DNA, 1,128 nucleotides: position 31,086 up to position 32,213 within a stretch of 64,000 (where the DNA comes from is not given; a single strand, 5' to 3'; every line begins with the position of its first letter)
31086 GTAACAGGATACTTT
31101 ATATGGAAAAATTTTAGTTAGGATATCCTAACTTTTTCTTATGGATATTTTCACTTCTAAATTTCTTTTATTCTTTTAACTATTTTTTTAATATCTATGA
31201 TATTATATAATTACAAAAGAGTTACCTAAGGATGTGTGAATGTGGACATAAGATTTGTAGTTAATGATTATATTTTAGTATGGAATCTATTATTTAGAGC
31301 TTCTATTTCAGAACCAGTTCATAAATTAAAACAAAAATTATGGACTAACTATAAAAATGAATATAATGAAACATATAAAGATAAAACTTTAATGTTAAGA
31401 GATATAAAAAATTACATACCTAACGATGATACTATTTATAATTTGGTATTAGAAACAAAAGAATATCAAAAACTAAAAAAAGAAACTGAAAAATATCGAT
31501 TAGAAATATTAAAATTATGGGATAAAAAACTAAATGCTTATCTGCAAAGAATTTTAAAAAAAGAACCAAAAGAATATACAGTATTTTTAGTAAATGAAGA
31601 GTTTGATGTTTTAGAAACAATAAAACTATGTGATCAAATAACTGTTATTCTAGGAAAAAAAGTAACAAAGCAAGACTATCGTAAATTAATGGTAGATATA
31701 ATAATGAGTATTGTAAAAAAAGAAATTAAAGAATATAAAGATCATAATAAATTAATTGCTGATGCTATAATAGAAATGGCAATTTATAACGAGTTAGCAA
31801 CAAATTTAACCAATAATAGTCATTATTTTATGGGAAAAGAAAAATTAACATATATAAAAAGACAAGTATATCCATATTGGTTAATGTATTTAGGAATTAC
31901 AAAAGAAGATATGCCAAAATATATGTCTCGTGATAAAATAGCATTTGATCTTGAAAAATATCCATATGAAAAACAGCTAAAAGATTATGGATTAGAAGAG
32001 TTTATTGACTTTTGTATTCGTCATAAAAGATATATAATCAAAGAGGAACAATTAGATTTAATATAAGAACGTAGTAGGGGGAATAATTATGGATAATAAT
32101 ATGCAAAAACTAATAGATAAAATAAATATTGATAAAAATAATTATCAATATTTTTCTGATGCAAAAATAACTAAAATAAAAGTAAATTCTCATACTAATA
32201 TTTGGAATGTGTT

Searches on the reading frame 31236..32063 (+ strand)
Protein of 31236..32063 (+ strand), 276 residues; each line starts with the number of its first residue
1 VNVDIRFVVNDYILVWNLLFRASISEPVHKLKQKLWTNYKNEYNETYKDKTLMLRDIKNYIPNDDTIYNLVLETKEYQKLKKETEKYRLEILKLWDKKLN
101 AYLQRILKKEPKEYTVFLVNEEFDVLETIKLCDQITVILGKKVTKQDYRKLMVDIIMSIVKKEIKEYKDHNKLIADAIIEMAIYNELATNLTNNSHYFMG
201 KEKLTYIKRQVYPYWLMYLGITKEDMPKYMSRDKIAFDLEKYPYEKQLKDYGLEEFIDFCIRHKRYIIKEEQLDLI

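Call 38: search_protein_families(library=pfam, proteins=[window:31236-32063:+], max_evalue=0.01)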
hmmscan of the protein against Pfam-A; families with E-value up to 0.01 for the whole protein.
window:31236-32063:+ (276 aa): 1 family
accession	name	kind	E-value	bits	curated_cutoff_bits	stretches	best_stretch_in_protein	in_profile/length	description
PF02486.25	Rep_trans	-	0.00049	20.2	29.6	0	148-238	79-168/201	Replication initiation factor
